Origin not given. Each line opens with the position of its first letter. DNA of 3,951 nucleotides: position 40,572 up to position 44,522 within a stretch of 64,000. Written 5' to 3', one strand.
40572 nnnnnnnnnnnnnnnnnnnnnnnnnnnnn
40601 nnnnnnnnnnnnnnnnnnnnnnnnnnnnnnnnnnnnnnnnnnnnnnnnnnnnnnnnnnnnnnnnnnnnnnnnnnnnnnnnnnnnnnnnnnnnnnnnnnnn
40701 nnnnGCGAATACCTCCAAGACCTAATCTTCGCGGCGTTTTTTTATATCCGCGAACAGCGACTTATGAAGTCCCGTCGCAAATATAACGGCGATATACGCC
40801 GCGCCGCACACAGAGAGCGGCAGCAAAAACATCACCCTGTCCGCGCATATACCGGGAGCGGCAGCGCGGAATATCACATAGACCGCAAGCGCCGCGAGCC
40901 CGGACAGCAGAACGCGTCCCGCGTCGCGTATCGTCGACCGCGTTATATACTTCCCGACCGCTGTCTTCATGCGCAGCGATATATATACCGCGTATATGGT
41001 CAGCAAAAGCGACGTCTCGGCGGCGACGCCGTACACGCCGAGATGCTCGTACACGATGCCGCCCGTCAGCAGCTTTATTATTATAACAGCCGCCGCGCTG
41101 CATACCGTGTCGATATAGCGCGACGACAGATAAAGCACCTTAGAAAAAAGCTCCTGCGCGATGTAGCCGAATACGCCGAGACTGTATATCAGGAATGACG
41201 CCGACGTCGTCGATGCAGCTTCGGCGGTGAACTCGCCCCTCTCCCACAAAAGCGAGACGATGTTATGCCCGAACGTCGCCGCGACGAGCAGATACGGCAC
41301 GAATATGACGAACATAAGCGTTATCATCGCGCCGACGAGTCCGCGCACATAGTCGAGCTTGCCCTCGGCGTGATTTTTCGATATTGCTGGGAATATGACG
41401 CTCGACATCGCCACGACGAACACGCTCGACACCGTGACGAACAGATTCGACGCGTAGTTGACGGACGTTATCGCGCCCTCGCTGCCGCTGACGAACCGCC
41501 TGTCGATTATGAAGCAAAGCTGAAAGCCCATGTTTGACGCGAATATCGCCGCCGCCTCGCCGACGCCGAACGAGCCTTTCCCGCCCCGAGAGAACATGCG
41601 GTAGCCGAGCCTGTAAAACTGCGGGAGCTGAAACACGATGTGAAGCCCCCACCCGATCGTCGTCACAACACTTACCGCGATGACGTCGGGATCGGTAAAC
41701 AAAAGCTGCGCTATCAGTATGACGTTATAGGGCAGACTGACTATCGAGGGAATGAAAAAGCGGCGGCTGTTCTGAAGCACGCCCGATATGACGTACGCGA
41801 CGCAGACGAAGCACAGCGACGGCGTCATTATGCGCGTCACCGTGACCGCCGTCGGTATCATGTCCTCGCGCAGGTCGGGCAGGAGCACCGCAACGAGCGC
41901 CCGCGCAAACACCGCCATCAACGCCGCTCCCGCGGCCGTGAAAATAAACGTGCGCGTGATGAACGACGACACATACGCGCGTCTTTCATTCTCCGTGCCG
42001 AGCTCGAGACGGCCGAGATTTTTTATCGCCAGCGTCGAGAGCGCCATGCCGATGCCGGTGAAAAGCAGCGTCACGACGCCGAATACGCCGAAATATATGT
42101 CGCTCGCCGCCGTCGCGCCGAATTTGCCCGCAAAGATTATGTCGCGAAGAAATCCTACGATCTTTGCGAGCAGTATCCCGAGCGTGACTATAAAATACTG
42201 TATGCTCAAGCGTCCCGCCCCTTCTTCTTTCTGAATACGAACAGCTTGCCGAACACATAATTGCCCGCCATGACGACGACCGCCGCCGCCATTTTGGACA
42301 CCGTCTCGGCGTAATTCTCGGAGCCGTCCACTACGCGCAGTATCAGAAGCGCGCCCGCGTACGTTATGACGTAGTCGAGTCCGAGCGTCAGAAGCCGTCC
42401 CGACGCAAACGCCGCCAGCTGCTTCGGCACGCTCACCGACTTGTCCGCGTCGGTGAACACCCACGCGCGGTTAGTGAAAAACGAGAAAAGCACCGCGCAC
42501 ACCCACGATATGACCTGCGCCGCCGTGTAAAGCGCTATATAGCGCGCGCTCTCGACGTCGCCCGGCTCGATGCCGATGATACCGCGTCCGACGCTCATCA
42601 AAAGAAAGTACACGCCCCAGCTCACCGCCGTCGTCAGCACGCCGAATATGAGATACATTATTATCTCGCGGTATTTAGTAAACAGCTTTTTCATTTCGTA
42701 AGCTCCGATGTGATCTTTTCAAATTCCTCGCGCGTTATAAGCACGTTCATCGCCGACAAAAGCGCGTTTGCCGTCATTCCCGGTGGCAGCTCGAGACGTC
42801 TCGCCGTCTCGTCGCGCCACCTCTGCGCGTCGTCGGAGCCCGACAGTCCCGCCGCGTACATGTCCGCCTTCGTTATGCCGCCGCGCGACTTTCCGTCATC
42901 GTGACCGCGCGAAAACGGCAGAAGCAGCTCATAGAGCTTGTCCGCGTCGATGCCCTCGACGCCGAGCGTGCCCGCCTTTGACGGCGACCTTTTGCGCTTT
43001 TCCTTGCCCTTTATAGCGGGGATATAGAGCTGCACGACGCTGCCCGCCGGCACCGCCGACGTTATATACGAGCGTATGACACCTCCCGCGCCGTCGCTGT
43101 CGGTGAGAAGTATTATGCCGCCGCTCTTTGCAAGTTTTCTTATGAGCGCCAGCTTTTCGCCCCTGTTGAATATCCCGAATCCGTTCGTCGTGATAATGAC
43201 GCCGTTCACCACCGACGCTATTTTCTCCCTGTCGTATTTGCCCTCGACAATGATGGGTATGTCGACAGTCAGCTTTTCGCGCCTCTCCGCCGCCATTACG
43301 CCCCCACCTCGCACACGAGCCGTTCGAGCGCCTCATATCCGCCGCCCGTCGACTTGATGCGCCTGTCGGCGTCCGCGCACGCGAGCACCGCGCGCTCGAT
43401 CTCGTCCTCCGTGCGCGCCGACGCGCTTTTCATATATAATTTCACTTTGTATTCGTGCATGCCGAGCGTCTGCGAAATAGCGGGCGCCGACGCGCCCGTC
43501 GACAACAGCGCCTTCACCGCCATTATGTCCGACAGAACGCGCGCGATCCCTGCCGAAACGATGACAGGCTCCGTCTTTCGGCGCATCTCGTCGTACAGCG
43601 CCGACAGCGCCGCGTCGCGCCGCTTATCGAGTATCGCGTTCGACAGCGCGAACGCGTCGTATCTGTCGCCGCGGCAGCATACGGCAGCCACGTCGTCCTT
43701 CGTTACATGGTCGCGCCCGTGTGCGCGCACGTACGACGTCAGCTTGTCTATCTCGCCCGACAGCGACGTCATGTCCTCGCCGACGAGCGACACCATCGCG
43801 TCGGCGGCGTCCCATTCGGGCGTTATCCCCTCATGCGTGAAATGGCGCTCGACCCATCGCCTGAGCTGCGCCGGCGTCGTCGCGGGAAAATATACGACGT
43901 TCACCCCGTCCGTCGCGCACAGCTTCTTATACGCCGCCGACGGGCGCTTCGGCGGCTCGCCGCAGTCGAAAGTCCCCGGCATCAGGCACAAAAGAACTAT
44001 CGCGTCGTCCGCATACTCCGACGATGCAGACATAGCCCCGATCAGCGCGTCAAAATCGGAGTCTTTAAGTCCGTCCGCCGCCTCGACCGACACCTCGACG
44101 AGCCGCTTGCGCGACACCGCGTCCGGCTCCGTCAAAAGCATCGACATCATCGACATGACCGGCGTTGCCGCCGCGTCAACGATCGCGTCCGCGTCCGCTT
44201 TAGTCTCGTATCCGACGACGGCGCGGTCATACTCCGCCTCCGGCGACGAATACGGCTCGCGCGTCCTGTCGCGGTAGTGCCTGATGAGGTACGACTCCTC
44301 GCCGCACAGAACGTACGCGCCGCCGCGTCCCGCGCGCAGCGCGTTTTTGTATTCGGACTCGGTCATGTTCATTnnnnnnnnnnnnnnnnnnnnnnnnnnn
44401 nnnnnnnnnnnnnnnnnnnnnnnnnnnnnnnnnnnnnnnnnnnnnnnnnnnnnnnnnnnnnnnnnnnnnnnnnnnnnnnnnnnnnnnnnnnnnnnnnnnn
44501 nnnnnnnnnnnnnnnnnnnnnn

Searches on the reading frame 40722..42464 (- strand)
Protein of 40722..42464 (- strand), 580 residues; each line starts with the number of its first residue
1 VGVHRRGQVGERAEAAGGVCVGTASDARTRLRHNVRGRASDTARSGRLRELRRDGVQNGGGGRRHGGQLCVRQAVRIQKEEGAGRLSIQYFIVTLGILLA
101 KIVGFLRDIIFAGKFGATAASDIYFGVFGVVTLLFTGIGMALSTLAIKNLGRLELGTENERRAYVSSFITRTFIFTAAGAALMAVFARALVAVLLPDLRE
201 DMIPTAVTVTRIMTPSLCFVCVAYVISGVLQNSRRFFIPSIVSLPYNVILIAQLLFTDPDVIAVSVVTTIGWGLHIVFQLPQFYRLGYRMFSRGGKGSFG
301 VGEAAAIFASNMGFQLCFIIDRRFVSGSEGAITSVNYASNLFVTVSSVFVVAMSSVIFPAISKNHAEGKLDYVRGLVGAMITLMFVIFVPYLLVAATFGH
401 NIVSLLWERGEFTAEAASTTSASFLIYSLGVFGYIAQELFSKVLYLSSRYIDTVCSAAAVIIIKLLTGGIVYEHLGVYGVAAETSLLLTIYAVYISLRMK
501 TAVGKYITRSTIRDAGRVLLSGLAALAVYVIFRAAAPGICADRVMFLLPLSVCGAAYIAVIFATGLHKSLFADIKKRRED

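Call 7: search_protein_families(library=pfam, proteins=[window:40722-42464:-], max_evalue=0.01)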
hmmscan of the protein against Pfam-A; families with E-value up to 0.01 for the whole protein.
window:40722-42464:- (580 aa): 2 families
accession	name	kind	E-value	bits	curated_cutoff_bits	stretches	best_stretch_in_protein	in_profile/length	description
PF03023.19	MurJ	-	2.9e-47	161.8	27.4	1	112-531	2-432/451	Lipid II flippase MurJ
PF01554.23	MatE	-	1.3e-08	35.2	24.9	2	103-244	11-149/161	MatE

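Call 8: search_protein_families(library=padloc, proteins=[window:40722-42464:-], max_evalue=0.001)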
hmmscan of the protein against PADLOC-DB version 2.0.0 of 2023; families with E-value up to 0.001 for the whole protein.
window:40722-42464:- (580 aa): 0 families

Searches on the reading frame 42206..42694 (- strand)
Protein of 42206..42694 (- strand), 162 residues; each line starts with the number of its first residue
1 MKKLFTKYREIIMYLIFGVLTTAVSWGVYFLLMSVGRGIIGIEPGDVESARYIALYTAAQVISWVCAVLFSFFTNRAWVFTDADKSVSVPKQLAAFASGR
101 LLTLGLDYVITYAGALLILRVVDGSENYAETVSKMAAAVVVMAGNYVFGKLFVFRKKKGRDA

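Call 70: search_protein_families(library=pfam, proteins=[window:42206-42694:-], max_evalue=0.001)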
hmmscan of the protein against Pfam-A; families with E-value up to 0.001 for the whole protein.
window:42206-42694:- (162 aa): 1 family
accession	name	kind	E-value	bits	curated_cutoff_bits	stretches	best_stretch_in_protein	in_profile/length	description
PF04138.20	GtrA_DPMS_TM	-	1.1e-16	61.5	26.1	1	14-154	2-117/117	GtrA/DPMS, transmembrane domain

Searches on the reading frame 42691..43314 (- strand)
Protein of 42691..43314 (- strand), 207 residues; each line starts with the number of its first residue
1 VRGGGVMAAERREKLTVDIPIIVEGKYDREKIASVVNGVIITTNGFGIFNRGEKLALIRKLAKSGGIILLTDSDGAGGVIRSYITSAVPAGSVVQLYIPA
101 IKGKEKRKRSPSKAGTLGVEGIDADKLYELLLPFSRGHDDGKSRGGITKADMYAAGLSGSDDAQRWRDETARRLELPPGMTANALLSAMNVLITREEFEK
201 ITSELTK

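Call 38: search_protein_families(library=pfam, proteins=[window:42691-43314:-], max_evalue=0.001)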
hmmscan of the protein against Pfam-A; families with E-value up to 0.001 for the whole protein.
window:42691-43314:- (207 aa): 2 families
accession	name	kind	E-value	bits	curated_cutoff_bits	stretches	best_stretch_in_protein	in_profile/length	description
PF13331.11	DUF4093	-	3.2e-16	60.1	25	1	117-201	2-85/86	Domain of unknown function (DUF4093)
PF01751.28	Toprim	-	0.00012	22.6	23.1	1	21-85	3-77/96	Toprim domain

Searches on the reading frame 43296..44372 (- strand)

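Call 38: search_protein_families(library=pfam, proteins=[window:43296-44372:-], max_evalue=0.001)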
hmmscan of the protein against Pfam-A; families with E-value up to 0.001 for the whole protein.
window:43296-44372:- (358 aa): 1 family
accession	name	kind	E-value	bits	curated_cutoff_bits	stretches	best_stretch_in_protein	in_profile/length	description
PF21694.2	DNA_pol3_delta_C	-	9.8e-20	71.2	27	1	239-344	3-108/121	DNA polymerase III delta subunit, C-terminal domain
